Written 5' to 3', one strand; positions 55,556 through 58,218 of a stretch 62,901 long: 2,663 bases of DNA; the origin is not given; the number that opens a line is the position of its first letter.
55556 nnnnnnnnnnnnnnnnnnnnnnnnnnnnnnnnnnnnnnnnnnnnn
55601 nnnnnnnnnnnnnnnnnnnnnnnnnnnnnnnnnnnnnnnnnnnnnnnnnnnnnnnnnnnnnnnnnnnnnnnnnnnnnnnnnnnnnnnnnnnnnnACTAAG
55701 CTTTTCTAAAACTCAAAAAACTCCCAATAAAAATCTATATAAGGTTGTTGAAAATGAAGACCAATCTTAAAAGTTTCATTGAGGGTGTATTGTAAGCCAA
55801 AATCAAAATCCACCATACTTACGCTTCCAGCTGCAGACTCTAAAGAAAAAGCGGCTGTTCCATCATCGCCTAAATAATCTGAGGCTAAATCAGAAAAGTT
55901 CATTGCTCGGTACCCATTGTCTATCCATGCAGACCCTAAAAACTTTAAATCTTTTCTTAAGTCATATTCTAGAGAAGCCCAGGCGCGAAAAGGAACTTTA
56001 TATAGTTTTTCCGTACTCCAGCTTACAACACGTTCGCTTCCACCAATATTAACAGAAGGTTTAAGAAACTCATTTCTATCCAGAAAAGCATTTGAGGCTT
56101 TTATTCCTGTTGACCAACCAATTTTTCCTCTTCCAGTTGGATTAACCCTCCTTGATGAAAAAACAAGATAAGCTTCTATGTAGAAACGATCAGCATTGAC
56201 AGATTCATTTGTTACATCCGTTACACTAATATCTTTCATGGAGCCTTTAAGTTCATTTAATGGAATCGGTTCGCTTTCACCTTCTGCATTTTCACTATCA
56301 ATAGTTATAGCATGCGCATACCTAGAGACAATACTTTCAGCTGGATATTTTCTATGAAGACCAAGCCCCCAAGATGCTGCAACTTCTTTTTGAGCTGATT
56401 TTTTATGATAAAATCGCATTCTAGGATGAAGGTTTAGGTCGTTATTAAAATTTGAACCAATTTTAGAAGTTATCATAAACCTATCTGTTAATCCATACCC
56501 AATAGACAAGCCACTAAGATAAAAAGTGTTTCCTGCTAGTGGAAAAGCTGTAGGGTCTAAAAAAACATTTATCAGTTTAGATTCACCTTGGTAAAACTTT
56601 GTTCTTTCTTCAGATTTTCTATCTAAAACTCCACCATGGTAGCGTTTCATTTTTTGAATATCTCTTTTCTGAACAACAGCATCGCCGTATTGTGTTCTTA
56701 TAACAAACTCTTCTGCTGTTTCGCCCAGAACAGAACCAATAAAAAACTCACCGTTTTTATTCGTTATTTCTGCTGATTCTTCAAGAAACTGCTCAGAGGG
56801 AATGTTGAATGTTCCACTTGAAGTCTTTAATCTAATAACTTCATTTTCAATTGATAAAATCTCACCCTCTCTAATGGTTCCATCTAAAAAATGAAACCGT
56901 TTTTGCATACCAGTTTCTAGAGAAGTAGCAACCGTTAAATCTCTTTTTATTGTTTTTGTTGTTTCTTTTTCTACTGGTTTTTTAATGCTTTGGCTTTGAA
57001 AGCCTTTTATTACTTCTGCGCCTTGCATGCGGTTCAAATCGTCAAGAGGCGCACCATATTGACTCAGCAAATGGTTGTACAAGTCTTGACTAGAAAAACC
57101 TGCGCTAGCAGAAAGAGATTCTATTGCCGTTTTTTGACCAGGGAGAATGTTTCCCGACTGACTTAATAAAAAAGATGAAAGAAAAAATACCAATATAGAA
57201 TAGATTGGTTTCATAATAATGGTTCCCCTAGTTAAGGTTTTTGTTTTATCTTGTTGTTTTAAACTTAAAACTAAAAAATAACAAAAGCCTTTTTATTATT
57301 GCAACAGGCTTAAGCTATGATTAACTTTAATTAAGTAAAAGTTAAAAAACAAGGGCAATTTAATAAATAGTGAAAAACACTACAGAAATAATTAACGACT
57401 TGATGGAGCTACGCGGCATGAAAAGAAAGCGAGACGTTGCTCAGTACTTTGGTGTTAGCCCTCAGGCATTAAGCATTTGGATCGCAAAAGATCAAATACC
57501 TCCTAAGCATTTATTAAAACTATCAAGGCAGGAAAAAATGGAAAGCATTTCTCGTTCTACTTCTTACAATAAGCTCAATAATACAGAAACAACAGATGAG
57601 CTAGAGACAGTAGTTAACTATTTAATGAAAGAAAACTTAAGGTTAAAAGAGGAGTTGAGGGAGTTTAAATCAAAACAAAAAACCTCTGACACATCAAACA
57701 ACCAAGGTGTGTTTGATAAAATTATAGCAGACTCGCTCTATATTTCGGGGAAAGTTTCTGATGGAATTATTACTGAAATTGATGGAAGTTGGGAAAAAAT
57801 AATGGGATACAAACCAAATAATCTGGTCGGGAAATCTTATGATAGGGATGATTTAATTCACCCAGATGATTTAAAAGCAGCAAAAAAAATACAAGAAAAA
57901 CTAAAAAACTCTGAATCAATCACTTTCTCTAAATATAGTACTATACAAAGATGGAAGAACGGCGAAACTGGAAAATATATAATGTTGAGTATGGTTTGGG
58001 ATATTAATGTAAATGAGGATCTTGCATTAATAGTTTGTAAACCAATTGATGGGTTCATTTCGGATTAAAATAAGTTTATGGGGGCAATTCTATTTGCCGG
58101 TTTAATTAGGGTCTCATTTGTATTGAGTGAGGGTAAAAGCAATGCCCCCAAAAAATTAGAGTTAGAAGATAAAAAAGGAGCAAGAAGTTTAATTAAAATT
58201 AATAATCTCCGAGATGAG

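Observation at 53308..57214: Four-gene envelope operon of unknown function: barrel protein, glycine-zipper protein, TM-anchored Lys/Glu-rich protein, barrel-like lipoprotein, all sharing short motifs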

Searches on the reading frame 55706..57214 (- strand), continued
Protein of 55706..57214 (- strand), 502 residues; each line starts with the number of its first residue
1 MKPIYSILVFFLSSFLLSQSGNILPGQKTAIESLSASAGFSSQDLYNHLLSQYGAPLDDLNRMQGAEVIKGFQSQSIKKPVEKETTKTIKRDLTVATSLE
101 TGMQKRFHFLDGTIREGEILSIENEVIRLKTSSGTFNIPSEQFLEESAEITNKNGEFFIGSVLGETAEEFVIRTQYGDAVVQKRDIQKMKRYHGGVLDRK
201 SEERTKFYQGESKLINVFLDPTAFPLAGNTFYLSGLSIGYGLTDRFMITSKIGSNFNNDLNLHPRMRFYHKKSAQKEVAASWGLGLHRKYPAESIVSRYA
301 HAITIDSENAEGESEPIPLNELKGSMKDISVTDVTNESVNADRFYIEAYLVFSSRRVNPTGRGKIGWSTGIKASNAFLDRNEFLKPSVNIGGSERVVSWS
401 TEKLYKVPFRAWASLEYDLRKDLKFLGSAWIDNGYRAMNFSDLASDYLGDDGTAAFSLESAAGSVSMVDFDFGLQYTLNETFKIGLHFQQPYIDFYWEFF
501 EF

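Call 67: find_related_loci(query=A9, collection=metagenome_contigs, flank=6000)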
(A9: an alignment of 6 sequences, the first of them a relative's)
Query A9 (447 aa) in metagenome_contigs; peptide patterns used: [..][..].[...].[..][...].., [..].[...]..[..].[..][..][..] (x = any residue, [..] = any of these).
272 stretches matched a pattern; 164 encode a relative of the query (tblastn E <= 1e-3); the best 80 are kept; 80 distinct loci.
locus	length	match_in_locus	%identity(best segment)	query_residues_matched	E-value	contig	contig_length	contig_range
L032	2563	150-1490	100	1-447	0e+0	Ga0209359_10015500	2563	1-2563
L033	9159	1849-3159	60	5-447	0e+0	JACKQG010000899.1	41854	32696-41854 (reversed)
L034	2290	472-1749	60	19-447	0e+0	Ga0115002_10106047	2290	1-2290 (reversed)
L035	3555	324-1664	58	6-447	0e+0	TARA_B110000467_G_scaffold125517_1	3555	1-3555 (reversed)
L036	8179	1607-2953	56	4-447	2e-175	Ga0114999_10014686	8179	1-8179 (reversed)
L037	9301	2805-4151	56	4-447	3e-175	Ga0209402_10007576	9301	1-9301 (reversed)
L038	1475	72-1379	57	8-447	0e+0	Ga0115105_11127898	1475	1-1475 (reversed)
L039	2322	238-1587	54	1-447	1e-175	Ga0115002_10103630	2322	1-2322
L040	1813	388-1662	53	4-447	3e-172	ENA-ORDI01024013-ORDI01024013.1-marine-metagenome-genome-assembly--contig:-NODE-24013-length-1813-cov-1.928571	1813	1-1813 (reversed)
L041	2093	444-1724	53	4-447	7e-170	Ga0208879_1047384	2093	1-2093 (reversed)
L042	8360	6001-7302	53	1-447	3e-157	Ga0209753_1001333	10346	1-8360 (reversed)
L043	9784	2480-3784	52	1-447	4e-157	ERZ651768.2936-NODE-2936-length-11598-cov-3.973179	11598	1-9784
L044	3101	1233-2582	51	1-447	2e-161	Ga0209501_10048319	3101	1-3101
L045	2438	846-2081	54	21-447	3e-163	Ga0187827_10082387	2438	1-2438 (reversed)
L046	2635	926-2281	52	1-447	6e-162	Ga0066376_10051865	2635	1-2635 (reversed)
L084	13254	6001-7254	40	7-447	1e-98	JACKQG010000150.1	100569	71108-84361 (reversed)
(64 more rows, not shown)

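Call 81: search_protein_families(library=pfam, proteins=[L084:7355-8431:+, L084:8433-9170:+, L033:1251-1640:-, L014:11300-12013:+, L028:12293-12709:+], max_evalue=0.001)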
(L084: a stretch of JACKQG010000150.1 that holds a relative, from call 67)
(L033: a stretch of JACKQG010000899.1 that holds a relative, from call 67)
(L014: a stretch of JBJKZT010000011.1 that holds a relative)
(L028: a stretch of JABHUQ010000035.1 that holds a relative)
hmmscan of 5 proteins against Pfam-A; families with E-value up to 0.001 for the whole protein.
L084:7355-8431:+ (358 aa): 1 family
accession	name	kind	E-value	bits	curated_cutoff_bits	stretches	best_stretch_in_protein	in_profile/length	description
PF03372.29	Exo_endo_phos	-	1.7e-16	61.1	24.5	1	51-347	1-225/225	Endonuclease/Exonuclease/phosphatase family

L084:8433-9170:+ (245 aa): 0 families

L033:1251-1640:- (129 aa): 1 family
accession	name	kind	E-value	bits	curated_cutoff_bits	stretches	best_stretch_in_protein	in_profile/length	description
PF01381.28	HTH_3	-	0.00042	20.7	23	1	20-60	10-49/55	Helix-turn-helix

L014:11300-12013:+ (237 aa): 0 families

L028:12293-12709:+ (138 aa): 0 families

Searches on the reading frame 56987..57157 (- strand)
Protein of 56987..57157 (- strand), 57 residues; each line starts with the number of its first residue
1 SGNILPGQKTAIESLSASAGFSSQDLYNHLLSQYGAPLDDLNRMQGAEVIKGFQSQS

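Call 44: search_solved_structures(query=A6, max_evalue=10, show_alignments=4)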
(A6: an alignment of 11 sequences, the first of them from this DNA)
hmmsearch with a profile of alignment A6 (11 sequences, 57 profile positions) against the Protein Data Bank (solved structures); distinct sequences matched with E-value up to 10: 3.
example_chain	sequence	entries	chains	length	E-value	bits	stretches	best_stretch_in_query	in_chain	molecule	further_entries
2j3v_A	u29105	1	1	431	0.44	13.5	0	14-45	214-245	C2 TOXIN COMPONENT I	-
2j3x_A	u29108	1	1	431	0.44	13.5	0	14-45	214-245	C2 TOXIN COMPONENT I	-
2j3z_A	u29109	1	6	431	0.44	13.5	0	14-45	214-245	C2 TOXIN COMPONENT I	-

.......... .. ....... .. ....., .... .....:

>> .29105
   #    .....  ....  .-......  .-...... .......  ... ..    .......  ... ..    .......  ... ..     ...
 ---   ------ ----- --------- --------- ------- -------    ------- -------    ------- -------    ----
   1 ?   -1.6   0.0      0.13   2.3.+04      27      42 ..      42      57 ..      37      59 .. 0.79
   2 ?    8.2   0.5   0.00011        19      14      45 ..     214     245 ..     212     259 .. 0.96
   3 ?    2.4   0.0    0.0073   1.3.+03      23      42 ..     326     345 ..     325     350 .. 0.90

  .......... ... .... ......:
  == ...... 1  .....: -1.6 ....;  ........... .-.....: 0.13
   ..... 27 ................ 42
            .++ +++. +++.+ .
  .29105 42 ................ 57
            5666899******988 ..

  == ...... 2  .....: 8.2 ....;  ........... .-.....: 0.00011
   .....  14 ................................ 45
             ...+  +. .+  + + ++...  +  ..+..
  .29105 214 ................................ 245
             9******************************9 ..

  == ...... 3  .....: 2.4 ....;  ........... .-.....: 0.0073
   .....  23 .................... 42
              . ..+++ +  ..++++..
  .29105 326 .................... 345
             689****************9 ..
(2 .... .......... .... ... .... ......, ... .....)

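Call 45: search_protein_families(library=pfam, alignment_id=A6, max_evalue=10)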
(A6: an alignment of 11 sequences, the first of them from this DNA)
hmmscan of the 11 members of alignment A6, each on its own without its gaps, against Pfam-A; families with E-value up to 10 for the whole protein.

A. member 1, seq(57 aa): 0 families

B. families by the number of members that match (of 11 scanned): 6 families
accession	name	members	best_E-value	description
PF00538.25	Linker_histone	3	0.0033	linker histone H1 and H5 family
PF11272.13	DUF3072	2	0.13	Protein of unknown function (DUF3072)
PF01202.28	SKI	1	0.11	Shikimate kinase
PF13618.11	Gluconate_2-dh3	1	0.13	Gluconate 2-dehydrogenase subunit 3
PF21064.2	Reovirus_L2_N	1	0.15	Reovirus core-spike protein lambda-2 (L2), N-terminal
PF14127.11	DUF4294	1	0.27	Domain of unknown function (DUF4294)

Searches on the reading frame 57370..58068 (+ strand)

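Call 3: search_protein_families(library=pfam, proteins=[window:57370-58068:+], max_evalue=1)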
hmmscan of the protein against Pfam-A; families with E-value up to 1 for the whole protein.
window:57370-58068:+ (232 aa): 15 families
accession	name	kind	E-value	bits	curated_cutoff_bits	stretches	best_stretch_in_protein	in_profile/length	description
PF08447.18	PAS_3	-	6.5e-08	33.2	25.6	1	135-199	2-64/89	PAS fold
PF07022.19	Phage_CI_repr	-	4.1e-06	27.5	22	1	7-52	2-47/65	Bacteriophage CI repressor helix-turn-helix domain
PF00989.32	PAS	-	0.00037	20.9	22.6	1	130-185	19-73/113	PAS fold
PF01381.28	HTH_3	-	0.00079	19.9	23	1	10-53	3-46/55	Helix-turn-helix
PF14598.12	PAS_11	-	0.0022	18.4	25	1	130-179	10-57/109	PAS domain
PF15943.11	YdaS_toxin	-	0.0032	17.7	30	1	22-53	13-45/65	Bacterial toxin YdaS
PF13426.13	PAS_9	-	0.0042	17.8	27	1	130-200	9-74/103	PAS domain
PF21140.2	eIF4G1-like_eIF4E-bd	-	0.022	15.2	27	1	147-181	10-44/56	Translation initiation factor eIF4G-like, eIF4E-binding domain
PF12728.13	HTH_17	-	0.039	14.7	27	1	22-46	6-30/51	Helix-turn-helix domain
PF04218.19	CENP-B_N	-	0.068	13.3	21.2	1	15-40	21-45/53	CENP-B N-terminal DNA-binding domain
PF01527.26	HTH_Tnp_1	-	0.073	13.7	24.1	1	20-46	26-49/75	Transposase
PF14549.12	P22_Cro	-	0.076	13.2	30.2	1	20-47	12-37/60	DNA-binding transcriptional regulator Cro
PF12161.14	HsdM_N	-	0.093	13.8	24.5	1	54-119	56-132/135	HsdM N-terminal domain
PF13384.12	HTH_23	-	0.097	13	24.6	0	20-39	20-39/50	Homeodomain-like domain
PF00376.29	MerR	-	0.2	11.9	28.2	0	22-45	4-27/38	MerR family regulatory protein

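Call 4: search_protein_families(library=ncbifam, proteins=[window:57370-58068:+], max_evalue=1)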
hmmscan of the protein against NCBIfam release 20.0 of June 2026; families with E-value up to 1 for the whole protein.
window:57370-58068:+ (232 aa): 9 families
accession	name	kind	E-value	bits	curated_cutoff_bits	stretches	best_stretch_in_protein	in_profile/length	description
TIGR00229.1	sensory_box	domain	2.4e-06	27.7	22.9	1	128-199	21-89/126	PAS domain S-box protein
NF046037.1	carphisopro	domain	0.0043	17.2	38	1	21-52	12-43/54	carph-isopro domain-containing protein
NF033516.0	transpos_IS3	equivalog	0.0083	15.4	160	1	17-105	14-91/369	IS3 family transposase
NF041880.1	EPS_EpsF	equivalog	0.011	14.2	900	1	115-201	146-231/492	response regulator EpsF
NF049902.1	FTL_1293_fam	exception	0.024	14.8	170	1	38-120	68-146/150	FTL_1293 family small RNA FtrC-regulated protein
NF003025.0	PRK03902.1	equivalog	0.026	14.6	138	0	1-36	6-41/142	transcriptional regulator MntR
NF008261.0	PRK11032.1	equivalog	0.092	12.8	183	1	60-124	30-87/160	zinc ribbon-containing protein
NF008273.0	PRK11050.1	equivalog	0.15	11.7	153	1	5-33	42-70/156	manganese-binding transcriptional regulator MntR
NF041281.1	TraA_gammapb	subfamily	0.23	11.5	50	1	188-209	13-34/75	TraA family conjugative transfer protein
